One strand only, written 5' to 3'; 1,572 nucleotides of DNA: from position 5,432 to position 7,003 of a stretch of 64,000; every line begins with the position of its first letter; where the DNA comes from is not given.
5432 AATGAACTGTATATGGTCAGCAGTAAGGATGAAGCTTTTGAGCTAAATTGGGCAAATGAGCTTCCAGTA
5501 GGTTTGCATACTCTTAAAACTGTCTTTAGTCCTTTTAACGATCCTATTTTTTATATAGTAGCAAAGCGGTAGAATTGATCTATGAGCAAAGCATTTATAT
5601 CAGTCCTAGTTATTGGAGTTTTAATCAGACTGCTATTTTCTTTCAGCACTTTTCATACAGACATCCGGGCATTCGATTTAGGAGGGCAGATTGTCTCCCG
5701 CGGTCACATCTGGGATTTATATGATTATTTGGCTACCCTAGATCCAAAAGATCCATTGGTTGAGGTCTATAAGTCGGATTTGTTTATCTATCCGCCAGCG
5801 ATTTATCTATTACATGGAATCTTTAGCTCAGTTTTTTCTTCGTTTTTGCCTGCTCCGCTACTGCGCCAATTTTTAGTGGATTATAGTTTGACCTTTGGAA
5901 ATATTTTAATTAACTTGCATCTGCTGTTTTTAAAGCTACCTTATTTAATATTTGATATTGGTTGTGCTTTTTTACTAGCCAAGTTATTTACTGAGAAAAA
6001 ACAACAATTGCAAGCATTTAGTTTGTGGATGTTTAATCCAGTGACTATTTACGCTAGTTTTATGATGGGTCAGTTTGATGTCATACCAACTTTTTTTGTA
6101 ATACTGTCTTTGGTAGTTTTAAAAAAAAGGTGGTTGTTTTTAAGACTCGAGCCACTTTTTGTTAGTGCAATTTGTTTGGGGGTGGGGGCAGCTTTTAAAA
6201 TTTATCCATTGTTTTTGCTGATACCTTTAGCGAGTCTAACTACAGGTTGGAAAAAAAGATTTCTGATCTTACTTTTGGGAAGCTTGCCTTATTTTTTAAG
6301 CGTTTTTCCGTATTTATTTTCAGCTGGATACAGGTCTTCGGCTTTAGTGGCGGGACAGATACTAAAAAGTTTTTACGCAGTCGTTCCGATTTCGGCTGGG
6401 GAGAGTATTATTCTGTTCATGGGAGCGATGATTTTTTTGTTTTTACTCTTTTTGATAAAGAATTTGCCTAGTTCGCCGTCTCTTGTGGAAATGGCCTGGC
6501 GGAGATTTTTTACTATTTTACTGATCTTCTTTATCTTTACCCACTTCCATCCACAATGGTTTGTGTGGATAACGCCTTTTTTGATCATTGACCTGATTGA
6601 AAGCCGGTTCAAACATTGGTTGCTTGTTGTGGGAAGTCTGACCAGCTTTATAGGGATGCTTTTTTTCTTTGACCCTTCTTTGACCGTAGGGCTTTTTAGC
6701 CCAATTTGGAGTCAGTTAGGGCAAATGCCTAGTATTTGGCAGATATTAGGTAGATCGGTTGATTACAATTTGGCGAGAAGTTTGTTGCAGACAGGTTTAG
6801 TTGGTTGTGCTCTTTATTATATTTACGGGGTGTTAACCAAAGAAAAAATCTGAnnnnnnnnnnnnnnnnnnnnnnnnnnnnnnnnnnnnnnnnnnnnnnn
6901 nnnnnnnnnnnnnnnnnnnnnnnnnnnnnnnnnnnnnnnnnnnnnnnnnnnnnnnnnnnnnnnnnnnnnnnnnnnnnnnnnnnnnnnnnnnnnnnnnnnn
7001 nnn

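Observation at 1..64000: A >60-kb uninterrupted glycosylation super-island with >50 glycan-assembly genes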

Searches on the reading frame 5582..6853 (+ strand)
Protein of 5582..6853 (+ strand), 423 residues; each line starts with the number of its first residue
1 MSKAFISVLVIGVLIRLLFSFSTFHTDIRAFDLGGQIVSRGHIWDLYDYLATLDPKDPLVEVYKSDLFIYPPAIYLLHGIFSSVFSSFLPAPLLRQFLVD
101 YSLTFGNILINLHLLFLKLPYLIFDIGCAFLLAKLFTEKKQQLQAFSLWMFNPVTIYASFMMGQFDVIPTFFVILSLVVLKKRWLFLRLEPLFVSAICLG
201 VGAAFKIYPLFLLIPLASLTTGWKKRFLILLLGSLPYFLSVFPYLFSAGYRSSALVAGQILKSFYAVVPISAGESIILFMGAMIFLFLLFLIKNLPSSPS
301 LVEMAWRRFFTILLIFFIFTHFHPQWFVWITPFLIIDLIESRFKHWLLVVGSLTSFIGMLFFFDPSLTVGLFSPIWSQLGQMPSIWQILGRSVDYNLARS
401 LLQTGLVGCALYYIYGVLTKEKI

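Call 4: search_protein_families(library=pfam, proteins=[window:5582-6853:+], max_evalue=0.01)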
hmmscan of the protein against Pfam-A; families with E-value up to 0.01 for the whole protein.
window:5582-6853:+ (423 aa): 0 families

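Call 15: search_protein_families(library=pfam, proteins=[window:5582-6853:+], max_evalue=10)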
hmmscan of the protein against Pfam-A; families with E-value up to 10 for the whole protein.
window:5582-6853:+ (423 aa): 1 family
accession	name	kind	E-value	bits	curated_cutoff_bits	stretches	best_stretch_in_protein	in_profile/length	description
PF01007.26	IRK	-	0.086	13.1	22.7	1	300-370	28-99/141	Inward rectifier potassium channel transmembrane domain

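Call 22: search_protein_families(library=ncbifam, proteins=[window:5582-6853:+], max_evalue=1)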
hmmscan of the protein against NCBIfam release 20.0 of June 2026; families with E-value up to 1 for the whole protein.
window:5582-6853:+ (423 aa): 0 families

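Call 49: search_solved_structures(query=window:5582-6853:+, max_evalue=1)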
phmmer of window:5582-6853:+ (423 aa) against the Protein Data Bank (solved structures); distinct sequences matched with E-value up to 1: 1.
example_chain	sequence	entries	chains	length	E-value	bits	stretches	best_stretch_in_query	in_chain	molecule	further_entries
8oul_A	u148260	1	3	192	0.81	12.1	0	242-275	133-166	Arf GTPase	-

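Call 54: find_homologous_proteins(query=window:5582-6853:+)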
Query window:5582-6853:+ (423 aa): 568 proteins with E <= 0.001 among 8000 candidates; the best 120 are listed.
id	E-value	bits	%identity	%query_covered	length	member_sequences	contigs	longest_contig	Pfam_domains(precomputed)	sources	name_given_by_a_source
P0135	1.3e-269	913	100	100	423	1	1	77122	-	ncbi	-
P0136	6.2e-138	479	55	96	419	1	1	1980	-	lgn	-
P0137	8.9e-136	472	55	99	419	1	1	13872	-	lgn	-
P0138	2.2e-132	461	53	99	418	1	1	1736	-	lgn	-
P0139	3.2e-131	457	52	98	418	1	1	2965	-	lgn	-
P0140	5.0e-129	449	55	94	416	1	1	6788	PF09594.17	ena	-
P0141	2.6e-128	447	54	97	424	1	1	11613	-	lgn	-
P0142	3.4e-127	443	53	94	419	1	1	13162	-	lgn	-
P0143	4.1e-126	440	54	96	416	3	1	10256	PF09594.17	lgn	-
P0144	6.5e-126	439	52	99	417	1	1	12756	-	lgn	-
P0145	7.4e-126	439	53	96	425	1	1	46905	-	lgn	-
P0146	7.8e-126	439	52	100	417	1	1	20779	-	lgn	-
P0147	2.6e-125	437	51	99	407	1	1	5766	PF05007.20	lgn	-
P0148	3.8e-124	433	50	100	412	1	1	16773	PF05007.20,PF09594.17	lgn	-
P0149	8.2e-124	432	54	93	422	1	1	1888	-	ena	-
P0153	2.2e-121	424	52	98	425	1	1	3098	PF05007.20,PF09594.17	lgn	-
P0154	5.3e-121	423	53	96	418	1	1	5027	PF05007.20,PF09594.17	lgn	-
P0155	7.8e-121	422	47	100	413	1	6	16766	PF05007.20,PF09594.17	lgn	-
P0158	5.3e-120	420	49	100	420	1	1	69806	PF05007.20,PF09594.17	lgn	-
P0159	7.8e-120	419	50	98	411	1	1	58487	PF05007.20,PF09594.17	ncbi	-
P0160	1.4e-119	418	50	100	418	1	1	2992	PF09594.17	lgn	-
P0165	4.1e-119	417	48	95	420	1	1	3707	PF05007.20,PF09594.17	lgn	-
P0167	5.3e-119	416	47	100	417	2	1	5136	PF05007.20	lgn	-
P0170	2.7e-118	414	46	100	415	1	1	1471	PF05007.20,PF09594.17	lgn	-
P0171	2.8e-118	414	48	100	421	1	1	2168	PF09594.17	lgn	-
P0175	1.0e-117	412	46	100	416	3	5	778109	PF05007.20,PF09594.17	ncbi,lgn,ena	-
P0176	1.2e-117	412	51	96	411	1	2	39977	PF09594.17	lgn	-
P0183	2.7e-117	411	48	100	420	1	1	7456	PF09594.17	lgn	-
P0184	2.8e-117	411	49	100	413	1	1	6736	PF09594.17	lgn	-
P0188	5.6e-117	410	48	100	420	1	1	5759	PF09594.17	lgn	-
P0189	5.8e-117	410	50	94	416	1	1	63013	PF09594.17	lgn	-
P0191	7.7e-117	409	50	96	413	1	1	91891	PF05007.20,PF09594.17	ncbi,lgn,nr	ncbi:MAG: glycosyltransferase 87 family protein [Patescibacteria group bacterium]|nr:glycosyltransfe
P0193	1.0e-116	409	49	95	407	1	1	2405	PF09594.17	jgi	jgi:hypothetical protein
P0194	1.1e-116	409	49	98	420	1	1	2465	PF09594.17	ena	-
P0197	2.2e-116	408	50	98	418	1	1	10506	PF09594.17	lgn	-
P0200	3.9e-116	407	49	100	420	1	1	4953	PF05007.20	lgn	-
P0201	5.7e-116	406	49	98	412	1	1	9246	PF09594.17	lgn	-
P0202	7.8e-116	406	50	93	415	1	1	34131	PF05007.20,PF09594.17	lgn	-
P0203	8.3e-116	406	48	95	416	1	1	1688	PF09594.17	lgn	-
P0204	1.4e-115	405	48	100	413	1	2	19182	PF09594.17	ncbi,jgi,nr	ncbi:DUF2029 domain-containing protein [Candidatus Parcubacteria bacterium]|nr:MAG: DUF2029 domain-c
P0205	1.7e-115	405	48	100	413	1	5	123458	PF09594.17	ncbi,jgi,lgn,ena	-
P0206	2.7e-115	404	49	94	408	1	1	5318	PF09594.17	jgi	jgi:hypothetical protein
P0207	3.9e-115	404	47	100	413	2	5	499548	PF09594.17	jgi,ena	jgi:hypothetical protein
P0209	4.5e-115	403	49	95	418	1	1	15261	PF09594.17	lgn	-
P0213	5.7e-115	403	48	95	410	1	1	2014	PF09594.17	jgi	jgi:hypothetical protein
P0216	1.8e-114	401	48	98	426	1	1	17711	PF09594.17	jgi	jgi:hypothetical protein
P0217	2.9e-114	401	47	100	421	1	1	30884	PF09594.17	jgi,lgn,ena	-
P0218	2.9e-114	401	47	99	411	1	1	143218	PF05007.20,PF09594.17,PF06728.20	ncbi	-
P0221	7.0e-114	400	47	100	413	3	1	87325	PF05007.20,PF09594.17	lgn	-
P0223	1.4e-113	399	51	92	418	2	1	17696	PF05007.20,PF09594.17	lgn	-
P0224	1.7e-113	398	49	100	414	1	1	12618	PF05007.20,PF09594.17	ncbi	-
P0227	2.3e-113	398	49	96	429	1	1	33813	PF09594.17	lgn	-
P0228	3.1e-113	397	49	98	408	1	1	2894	PF09594.17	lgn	-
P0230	5.2e-113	397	50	96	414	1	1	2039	PF09594.17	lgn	-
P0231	5.2e-113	397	46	99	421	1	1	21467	PF09594.17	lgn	-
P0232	5.2e-113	397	46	100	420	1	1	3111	PF09594.17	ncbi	-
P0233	5.8e-113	397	47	100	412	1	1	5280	PF09594.17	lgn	-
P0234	7.1e-113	396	48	98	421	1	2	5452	PF09594.17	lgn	-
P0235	7.4e-113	396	51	93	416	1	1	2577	PF09594.17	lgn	-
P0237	1.1e-112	396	47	96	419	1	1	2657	PF05007.20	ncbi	-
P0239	1.2e-112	395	47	100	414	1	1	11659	PF05007.20,PF09594.17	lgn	-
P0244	3.6e-112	394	46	100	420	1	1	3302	PF09594.17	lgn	-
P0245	4.0e-112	394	47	100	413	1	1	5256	PF05007.20,PF09594.17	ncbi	-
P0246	4.1e-112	394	48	98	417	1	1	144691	PF09594.17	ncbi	-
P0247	4.5e-112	394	48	97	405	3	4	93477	PF05007.20,PF09594.17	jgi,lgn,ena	-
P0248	4.6e-112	394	49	96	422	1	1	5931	PF05007.20,PF09594.17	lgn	-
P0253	1.2e-111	392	48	100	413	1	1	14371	PF05007.20,PF09594.17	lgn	-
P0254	1.7e-111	392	46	100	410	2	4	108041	PF05007.20,PF09594.17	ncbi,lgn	-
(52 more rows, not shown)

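Call 70: search_protein_families(library=pfam, proteins=[P0191, P0148], max_evalue=0.001)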
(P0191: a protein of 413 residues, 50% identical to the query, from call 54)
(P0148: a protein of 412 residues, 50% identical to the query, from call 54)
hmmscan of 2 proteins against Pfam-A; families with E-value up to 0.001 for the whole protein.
P0191 (413 aa): 2 families
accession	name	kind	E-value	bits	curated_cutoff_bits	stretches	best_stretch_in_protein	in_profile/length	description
PF09594.16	GT87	-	1.1e-06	29.1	25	1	69-285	1-213/237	Glycosyltransferase family 87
PF05007.19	Mannosyl_trans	-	1.8e-05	25.2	23.4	1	164-213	5-54/259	Mannosyltransferase (PIG-M)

P0148 (412 aa): 2 families
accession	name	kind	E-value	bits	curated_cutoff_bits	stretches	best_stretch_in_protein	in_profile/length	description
PF05007.19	Mannosyl_trans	-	4e-07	30.6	23.4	1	163-215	5-58/259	Mannosyltransferase (PIG-M)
PF09594.16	GT87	-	3.5e-06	27.4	25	1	134-224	43-134/237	Glycosyltransferase family 87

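Call 90: find_encoding_contigs(protein=P0135, flank=10000, max_places=3)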
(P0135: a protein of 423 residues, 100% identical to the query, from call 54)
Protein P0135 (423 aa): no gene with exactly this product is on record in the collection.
